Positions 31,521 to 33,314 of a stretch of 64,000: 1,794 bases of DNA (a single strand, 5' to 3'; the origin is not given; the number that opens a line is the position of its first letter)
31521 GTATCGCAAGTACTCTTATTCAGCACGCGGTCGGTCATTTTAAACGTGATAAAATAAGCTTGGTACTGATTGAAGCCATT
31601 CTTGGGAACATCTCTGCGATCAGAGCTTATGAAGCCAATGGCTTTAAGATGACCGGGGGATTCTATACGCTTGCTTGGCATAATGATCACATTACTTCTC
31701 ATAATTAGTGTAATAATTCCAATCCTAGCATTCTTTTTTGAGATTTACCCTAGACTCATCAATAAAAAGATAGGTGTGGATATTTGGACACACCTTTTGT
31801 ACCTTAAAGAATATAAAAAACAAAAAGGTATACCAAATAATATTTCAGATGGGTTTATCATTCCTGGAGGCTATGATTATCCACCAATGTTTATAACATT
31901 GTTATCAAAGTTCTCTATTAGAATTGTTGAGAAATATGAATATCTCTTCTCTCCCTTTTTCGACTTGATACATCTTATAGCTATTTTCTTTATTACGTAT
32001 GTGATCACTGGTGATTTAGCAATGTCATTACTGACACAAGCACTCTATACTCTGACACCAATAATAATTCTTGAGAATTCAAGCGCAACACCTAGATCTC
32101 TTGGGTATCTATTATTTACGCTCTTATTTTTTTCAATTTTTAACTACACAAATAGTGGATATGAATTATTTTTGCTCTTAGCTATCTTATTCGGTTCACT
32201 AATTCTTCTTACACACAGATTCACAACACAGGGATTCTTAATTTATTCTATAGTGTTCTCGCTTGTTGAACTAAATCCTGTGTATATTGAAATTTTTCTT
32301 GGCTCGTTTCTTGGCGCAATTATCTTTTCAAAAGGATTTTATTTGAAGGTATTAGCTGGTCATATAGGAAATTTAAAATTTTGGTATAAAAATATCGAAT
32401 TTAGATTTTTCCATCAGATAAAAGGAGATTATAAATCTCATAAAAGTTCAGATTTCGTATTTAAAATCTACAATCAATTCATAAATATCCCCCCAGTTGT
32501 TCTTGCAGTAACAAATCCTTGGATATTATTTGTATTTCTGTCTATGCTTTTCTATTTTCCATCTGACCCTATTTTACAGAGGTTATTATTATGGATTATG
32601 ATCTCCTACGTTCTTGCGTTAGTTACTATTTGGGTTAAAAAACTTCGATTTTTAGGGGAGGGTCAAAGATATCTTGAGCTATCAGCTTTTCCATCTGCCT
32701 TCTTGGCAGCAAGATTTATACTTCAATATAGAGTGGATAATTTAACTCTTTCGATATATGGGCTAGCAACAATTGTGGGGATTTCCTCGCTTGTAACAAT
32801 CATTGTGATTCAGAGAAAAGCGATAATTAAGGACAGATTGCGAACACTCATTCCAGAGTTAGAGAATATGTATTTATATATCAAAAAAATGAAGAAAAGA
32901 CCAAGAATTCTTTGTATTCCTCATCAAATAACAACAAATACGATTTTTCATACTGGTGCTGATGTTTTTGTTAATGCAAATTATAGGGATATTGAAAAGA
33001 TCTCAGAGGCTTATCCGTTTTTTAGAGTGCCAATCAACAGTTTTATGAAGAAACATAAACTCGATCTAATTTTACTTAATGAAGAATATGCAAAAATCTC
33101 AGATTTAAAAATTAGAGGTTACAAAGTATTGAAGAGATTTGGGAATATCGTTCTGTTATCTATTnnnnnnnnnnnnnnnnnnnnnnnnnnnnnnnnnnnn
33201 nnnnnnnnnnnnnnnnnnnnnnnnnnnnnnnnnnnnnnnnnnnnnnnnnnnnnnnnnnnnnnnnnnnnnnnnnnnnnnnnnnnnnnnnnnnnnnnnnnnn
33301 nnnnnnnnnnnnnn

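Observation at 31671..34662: Convergent, stop-codon-overlapping inverted paralogs of an uncharacterized 12-TM family (family B)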

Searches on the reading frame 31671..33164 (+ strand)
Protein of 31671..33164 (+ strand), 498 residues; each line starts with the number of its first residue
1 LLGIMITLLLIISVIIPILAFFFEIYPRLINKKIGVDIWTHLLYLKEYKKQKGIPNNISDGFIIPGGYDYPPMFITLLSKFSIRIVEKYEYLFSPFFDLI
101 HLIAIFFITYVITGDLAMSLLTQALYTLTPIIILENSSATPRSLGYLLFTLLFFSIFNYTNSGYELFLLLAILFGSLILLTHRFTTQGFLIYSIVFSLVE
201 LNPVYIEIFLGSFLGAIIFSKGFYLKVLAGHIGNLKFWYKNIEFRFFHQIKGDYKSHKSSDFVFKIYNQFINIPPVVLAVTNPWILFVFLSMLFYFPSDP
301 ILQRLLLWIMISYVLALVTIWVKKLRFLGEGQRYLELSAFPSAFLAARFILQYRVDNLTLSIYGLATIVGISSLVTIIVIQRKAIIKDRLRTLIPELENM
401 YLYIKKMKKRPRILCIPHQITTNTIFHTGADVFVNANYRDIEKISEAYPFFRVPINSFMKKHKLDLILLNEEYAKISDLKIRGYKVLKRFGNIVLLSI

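Call 5: search_protein_families(library=pfam, proteins=[window:31671-33164:+], max_evalue=1)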
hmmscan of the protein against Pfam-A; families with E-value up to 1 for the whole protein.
window:31671-33164:+ (498 aa): 1 family
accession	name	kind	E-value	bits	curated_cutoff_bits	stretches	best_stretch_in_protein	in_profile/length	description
PF09834.14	DUF2061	-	0.06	14.2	23.1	1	97-121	7-31/52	Predicted membrane protein (DUF2061)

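Call 20: search_protein_families(library=ncbifam, proteins=[window:31671-33164:+], max_evalue=1)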
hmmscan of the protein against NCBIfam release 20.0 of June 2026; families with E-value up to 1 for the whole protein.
window:31671-33164:+ (498 aa): 0 families

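Call 21: search_protein_representatives(protein=window:31671-33164:+)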
Query: 498 residues. Proteins with E-value up to 0.001 (for the whole library): 771; up to 1e-10: 446; up to 1e-30: 117. The best 150 are listed.
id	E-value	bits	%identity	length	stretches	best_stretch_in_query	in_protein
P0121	2.7e-174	597.4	56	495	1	6-496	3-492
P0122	6.4e-135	467.5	57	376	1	128-496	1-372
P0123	3.9e-104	366.0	40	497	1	10-496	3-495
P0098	1.1e-102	361.2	41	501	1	10-497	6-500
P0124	6.6e-93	329.0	42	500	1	10-497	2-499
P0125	1.7e-91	324.3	35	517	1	10-496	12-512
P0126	2.7e-91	323.7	40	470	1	44-496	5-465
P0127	1.4e-90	321.3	37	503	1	11-483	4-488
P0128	1.6e-79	284.8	42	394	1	57-440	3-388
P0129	1.4e-75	271.8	34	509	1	10-497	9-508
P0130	4.6e-72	260.2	33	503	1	4-497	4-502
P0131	5.3e-72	260.0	34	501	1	19-497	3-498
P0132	1.8e-69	251.6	38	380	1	129-496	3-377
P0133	2.1e-69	251.4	33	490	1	12-485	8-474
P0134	1.4e-67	245.4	29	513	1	7-496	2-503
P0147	1.1e-59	219.5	26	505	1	12-498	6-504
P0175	5.2e-43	164.4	25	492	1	14-493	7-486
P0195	4.5e-38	148.1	23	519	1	14-484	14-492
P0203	2.1e-35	139.3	24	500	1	10-479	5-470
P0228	1.9e-31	126.3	24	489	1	18-496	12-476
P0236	8.9e-31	124.1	23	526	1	22-497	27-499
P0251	4.3e-29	118.5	23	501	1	24-468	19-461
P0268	2.1e-27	113.0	24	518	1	20-478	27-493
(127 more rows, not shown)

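Call 22: find_homologous_proteins(query=window:31671-33164:+)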
Query window:31671-33164:+ (498 aa): 269 proteins with E <= 0.001 among 8000 candidates; the best 120 are listed.
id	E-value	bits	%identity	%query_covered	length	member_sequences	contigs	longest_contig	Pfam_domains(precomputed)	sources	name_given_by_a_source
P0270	9.6e-296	1000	92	100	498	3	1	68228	-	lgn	-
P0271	1.1e-269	914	83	99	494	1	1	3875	-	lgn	-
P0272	4.9e-199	681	62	98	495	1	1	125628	-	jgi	-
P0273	2.1e-198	679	61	99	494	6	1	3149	-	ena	-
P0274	9.8e-197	673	61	98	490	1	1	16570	-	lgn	-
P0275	3.5e-196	671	62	96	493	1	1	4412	-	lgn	-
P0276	4.7e-196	671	61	96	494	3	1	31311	-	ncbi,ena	-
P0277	8.2e-195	667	61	98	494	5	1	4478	-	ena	-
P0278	1.8e-194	666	59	98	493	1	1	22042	-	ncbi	-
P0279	1.8e-194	666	61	98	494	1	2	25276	-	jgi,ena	-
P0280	2.1e-194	665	60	98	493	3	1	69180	-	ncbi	-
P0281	9.4e-194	663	60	98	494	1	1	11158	-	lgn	-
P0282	2.8e-193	662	59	98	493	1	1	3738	-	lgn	-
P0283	6.1e-192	657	59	99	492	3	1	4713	-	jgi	-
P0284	1.6e-191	656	59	98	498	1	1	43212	-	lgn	-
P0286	2.6e-191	655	59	98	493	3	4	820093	-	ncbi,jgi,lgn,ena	-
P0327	8.9e-187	640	57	99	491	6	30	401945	-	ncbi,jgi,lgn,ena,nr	ncbi:MAG: hypothetical protein A3C30_00570 [Candidatus Levybacteria bacterium RIFCSPHIGHO2_02_FULL_4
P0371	9.1e-182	624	57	98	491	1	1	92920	-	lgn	-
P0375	3.0e-181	622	58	99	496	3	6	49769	-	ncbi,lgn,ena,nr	ncbi:MAG: hypothetical protein EXS44_02405 [Candidatus Levybacteria bacterium]|nr:hypothetical prote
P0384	2.6e-180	619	59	98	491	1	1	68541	-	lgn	-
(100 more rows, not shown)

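Call 24: find_encoding_contigs(protein=P0371, flank=7000, max_places=1)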
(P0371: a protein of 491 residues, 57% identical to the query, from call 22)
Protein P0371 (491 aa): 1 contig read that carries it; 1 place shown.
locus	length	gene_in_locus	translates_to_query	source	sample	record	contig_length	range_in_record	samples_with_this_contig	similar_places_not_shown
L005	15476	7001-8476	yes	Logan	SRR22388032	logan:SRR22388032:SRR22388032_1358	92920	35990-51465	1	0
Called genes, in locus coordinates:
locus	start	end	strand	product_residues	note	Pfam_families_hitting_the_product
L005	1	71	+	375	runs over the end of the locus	PF04188:Mannosyl_trans2 (weak)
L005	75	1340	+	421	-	PF01943:Polysacc_synt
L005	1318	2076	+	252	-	PF00535:Glycos_transf_2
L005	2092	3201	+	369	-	PF13439:Glyco_transf_4, PF20706:GT4-conflict, PF00534:Glycos_transf_1, PF13692:Glyco_trans_1_4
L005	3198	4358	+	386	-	PF00155:Aminotran_1_2, PF01041:DegT_DnrJ_EryC1, PF00266:Aminotran_5 (faint), PF01053:Cys_Met_Meta_PP, PF01212:Beta_elim_lyase (weak)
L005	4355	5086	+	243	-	PF13302:Acetyltransf_3 (weak), PF13420:Acetyltransf_4 (weak), PF00583:Acetyltransf_1, PF13673:Acetyltransf_10, PF13508:Acetyltransf_7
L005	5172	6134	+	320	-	-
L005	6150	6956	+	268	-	PF23023:Anti-Pycsar_Apyc1, PF00753:Lactamase_B (faint), PF12706:Lactamase_B_2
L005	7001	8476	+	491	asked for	-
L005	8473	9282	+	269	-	PF08713:DNA_alkylation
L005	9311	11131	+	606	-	PF13231:PMT_2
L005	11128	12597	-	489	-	-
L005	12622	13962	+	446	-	PF13231:PMT_2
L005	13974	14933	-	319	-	PF00106:adh_short (weak), PF01073:3Beta_HSD, PF01370:Epimerase, PF02719:Polysacc_synt_2, PF04321:RmlD_sub_bind, PF07993:NAD_binding_4, PF16363:GDP_Man_Dehyd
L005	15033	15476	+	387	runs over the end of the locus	PF00534:Glycos_transf_1, PF13692:Glyco_trans_1_4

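Call 25: find_encoding_contigs(protein=P0375, flank=7000, max_places=1)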
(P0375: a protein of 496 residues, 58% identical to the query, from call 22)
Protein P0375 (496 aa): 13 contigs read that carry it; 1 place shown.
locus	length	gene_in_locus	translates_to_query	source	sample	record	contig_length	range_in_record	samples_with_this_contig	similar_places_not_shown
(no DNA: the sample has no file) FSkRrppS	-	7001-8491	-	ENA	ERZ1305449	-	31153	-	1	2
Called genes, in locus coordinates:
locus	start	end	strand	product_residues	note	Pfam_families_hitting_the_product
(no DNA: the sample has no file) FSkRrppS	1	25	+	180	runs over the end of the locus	PF18915:DUF5667 (weak)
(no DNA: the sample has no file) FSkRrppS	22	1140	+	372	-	PF26314:MptA_B_family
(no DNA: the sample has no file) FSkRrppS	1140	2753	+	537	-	PF10131:PTPS_related, PF09586:YfhO (weak)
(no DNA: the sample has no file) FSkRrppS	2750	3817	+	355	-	PF13439:Glyco_transf_4, PF00534:Glycos_transf_1, PF13692:Glyco_trans_1_4, PF13524:Glyco_trans_1_2 (weak), PF20706:GT4-conflict (weak)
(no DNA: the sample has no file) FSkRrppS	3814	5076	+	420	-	PF01943:Polysacc_synt, PF01554:MatE (faint), PF13440:Polysacc_synt_3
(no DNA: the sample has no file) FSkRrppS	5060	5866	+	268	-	PF13641:Glyco_tranf_2_3, PF00535:Glycos_transf_2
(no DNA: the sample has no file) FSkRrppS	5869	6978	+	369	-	PF13439:Glyco_transf_4, PF13579:Glyco_trans_4_4 (weak), PF20706:GT4-conflict, PF00534:Glycos_transf_1, PF13692:Glyco_trans_1_4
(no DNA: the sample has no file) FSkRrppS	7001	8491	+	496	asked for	-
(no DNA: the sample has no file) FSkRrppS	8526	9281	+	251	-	PF13420:Acetyltransf_4 (faint), PF08445:FR47 (faint), PF00583:Acetyltransf_1, PF13673:Acetyltransf_10, PF13508:Acetyltransf_7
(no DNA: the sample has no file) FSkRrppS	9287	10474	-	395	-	-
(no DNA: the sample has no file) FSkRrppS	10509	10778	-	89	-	-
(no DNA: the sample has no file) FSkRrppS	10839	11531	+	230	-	PF13489:Methyltransf_23, PF13847:Methyltransf_31, PF08241:Methyltransf_11, PF08242:Methyltransf_12 (weak), PF13649:Methyltransf_25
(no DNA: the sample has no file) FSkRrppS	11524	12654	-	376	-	PF00155:Aminotran_1_2, PF01041:DegT_DnrJ_EryC1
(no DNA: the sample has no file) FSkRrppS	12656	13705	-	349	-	PF01370:Epimerase, PF02719:Polysacc_synt_2, PF04321:RmlD_sub_bind, PF01073:3Beta_HSD, PF07993:NAD_binding_4, PF13460:NAD_binding_10 (weak), PF16363:GDP_Man_Dehyd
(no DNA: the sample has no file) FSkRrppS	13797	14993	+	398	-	PF13231:PMT_2 (weak)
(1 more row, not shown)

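Call 26: find_encoding_contigs(protein=P0384, flank=7000, max_places=1)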
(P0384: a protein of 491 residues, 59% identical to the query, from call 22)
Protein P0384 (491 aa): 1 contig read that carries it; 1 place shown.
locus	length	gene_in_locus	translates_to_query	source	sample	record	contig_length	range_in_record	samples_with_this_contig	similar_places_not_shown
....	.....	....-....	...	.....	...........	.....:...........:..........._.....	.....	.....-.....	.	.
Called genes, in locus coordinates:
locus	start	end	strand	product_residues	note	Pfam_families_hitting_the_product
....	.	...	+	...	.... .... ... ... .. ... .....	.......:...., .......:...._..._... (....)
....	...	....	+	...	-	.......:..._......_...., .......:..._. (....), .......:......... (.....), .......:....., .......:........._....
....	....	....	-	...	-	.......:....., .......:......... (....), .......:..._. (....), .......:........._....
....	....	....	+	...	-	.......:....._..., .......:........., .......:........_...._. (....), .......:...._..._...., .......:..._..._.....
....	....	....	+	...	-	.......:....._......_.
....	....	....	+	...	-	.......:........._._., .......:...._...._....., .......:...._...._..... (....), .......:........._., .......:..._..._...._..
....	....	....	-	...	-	-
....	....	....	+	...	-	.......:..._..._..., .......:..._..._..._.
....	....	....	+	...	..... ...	-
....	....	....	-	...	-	-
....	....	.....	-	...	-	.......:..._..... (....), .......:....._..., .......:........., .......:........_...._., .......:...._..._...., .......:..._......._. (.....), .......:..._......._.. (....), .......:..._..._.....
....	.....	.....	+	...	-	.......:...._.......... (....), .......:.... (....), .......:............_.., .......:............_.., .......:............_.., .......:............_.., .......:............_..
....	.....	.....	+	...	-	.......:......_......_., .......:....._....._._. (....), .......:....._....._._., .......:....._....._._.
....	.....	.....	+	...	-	-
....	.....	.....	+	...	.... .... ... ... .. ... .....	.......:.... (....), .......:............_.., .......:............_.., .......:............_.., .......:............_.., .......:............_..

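Call 47: list_cluster_members(proteins=[P0125, P0134, P0147, P0175, P0195, P0203, P0228, P0236, P0251, P0268])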
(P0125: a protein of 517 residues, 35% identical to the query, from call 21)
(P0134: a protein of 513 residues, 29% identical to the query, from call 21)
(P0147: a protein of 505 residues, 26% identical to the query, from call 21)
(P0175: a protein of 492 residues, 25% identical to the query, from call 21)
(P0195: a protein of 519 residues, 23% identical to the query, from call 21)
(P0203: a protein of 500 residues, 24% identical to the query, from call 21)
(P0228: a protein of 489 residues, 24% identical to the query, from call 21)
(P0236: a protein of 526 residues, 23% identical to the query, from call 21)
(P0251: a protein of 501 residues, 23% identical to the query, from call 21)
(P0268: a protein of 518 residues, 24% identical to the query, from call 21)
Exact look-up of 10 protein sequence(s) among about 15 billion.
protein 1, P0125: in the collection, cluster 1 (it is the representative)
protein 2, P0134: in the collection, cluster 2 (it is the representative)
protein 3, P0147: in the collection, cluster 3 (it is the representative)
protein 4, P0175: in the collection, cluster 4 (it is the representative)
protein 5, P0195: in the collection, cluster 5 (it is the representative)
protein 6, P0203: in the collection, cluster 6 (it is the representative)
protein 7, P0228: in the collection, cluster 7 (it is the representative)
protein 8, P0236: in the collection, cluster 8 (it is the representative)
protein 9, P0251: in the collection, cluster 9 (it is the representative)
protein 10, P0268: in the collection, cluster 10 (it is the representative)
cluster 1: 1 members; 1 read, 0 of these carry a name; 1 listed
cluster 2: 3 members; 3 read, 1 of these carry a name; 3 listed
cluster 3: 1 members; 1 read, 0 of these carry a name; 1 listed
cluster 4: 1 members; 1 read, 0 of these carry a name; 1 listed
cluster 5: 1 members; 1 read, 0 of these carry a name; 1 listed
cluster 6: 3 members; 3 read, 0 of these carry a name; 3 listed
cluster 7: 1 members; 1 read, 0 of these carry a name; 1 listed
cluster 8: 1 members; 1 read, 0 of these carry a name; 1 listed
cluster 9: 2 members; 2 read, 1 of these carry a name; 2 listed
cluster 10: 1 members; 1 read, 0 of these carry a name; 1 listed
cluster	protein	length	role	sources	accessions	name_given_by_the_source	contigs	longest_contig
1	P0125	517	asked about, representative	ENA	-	-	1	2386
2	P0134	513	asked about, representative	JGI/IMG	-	-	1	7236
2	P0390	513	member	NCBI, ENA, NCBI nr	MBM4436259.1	MAG: hypothetical protein FJ029_03270 [Actinobacteria bacterium] | hypothetical protein [Actinomycetota bacterium]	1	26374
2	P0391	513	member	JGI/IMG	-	-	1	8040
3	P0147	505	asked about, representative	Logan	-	-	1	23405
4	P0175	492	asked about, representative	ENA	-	-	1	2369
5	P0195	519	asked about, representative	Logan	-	-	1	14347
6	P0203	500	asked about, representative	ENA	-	-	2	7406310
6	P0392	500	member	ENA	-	-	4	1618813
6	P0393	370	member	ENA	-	-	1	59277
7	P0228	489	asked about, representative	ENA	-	-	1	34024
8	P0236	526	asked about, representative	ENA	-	-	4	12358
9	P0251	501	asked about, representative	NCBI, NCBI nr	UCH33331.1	MAG: hypothetical protein JSV65_12195 [Armatimonadota bacterium]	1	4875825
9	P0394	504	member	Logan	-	-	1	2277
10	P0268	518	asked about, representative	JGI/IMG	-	-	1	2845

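Call 68: predict_structure(alignment_id=A5)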
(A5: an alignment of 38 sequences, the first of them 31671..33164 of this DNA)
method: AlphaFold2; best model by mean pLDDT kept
length: 498 residues; sequences in the alignment: 38
mean_pLDDT: 92.1   pTM: 0.90
mean pLDDT of the five models: 92.1, 90.6, 90.6, 88.6, 88.3
residues with pLDDT >= 90: 386; 70-90: 102; 50-70: 10; < 50: 0
segments of 3 or more residues with pLDDT < 50: none
pLDDT, mean of each block of 10 residues (from residue 1): 86 97 94 83 94 93 94 93 92 94 98 96 97 87 93 97 97 98 94 97 98 98 96 95 88 71 78 83 92 84 95 93 86 92 96 77 93 96 90 93 96 94 94 94 92 94 97 92 95 96
secondary structure, 60 per line:
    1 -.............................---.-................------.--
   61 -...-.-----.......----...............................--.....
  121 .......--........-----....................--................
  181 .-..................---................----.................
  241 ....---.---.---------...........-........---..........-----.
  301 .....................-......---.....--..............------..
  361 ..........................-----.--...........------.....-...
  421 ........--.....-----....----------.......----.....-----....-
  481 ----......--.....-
elements in order: H2-30 H36-51 E62-64 H72-78 H83-113 H116-127 H130-137 H143-162 H165-181 H183-200 H204-219 H224-244 H262-272 H274-281 H285-294 H300-321 H323-328 H332-336 H339-352 H359-386 H395-405 E412-416 H418-428 E431-435 H441-444 H455-461 E466-470 H476-479 E485-490 E493-497

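Call 90: find_encoding_contigs(protein=P0286, flank=10000, max_places=1)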
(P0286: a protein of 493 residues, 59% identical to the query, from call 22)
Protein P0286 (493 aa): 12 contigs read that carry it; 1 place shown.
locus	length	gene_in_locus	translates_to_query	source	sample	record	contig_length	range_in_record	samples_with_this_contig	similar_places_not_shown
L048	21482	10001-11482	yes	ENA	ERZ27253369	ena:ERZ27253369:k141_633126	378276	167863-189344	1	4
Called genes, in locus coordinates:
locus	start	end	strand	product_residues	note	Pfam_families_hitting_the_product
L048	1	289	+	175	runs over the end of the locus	PF18915:DUF5667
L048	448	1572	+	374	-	PF26314:MptA_B_family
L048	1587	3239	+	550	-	PF10131:PTPS_related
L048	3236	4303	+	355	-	PF13439:Glyco_transf_4, PF00534:Glycos_transf_1, PF13692:Glyco_trans_1_4, PF13524:Glyco_trans_1_2, PF20706:GT4-conflict (weak)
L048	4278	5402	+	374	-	PF04188:Mannosyl_trans2 (weak)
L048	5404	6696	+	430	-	PF01943:Polysacc_synt, PF13440:Polysacc_synt_3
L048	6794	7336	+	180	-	PF00908:dTDP_sugar_isom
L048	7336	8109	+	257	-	PF00535:Glycos_transf_2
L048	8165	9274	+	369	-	PF13439:Glyco_transf_4, PF13579:Glyco_trans_4_4 (weak), PF02350:Epimerase_2 (faint), PF20706:GT4-conflict, PF00534:Glycos_transf_1, PF13692:Glyco_trans_1_4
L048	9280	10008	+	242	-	PF13302:Acetyltransf_3 (faint), PF00583:Acetyltransf_1, PF13673:Acetyltransf_10, PF08445:FR47 (weak), PF13508:Acetyltransf_7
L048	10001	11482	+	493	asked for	-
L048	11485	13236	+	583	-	PF13231:PMT_2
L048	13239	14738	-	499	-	-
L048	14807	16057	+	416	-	PF13231:PMT_2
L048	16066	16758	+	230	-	PF01209:Ubie_methyltran (faint), PF13489:Methyltransf_23, PF13847:Methyltransf_31, PF08241:Methyltransf_11, PF08242:Methyltransf_12 (weak), PF13649:Methyltransf_25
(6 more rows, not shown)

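Call 91: find_encoding_contigs(protein=P0327, flank=10000, max_places=1)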
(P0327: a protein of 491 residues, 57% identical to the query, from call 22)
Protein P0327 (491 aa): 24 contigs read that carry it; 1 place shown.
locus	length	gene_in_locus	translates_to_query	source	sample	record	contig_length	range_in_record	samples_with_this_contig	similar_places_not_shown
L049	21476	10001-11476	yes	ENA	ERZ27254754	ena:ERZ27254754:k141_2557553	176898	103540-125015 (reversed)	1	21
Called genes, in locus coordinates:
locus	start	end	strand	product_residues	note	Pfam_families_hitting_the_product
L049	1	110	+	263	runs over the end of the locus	PF00535:Glycos_transf_2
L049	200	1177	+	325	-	PF01073:3Beta_HSD, PF01370:Epimerase, PF02719:Polysacc_synt_2, PF04321:RmlD_sub_bind, PF05368:NmrA, PF08659:KR (weak), PF13460:NAD_binding_10 (weak), PF16363:GDP_Man_Dehyd, +1 more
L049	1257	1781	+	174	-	PF18915:DUF5667 (weak)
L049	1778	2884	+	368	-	PF26314:MptA_B_family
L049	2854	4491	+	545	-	PF10131:PTPS_related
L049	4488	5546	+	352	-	PF13439:Glyco_transf_4, PF13579:Glyco_trans_4_4 (weak), PF00534:Glycos_transf_1, PF13692:Glyco_trans_1_4, PF13524:Glyco_trans_1_2 (weak), PF20706:GT4-conflict (weak)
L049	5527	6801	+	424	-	PF01943:Polysacc_synt, PF13440:Polysacc_synt_3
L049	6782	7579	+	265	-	PF00535:Glycos_transf_2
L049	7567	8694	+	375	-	PF13439:Glyco_transf_4, PF20706:GT4-conflict, PF00534:Glycos_transf_1, PF13692:Glyco_trans_1_4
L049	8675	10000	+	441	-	PF13231:PMT_2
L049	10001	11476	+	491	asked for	-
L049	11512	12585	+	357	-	PF21360:PylC-like_N, PF02655:ATP-grasp_3, PF15632:ATPgrasp_Ter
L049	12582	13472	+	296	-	PF01073:3Beta_HSD, PF01370:Epimerase, PF02719:Polysacc_synt_2, PF04321:RmlD_sub_bind, PF13460:NAD_binding_10, PF16363:GDP_Man_Dehyd, PF07993:NAD_binding_4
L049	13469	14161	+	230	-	PF00149:Metallophos, PF12850:Metallophos_2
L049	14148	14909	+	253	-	PF13489:Methyltransf_23, PF13847:Methyltransf_31, PF08241:Methyltransf_11, PF08242:Methyltransf_12, PF13649:Methyltransf_25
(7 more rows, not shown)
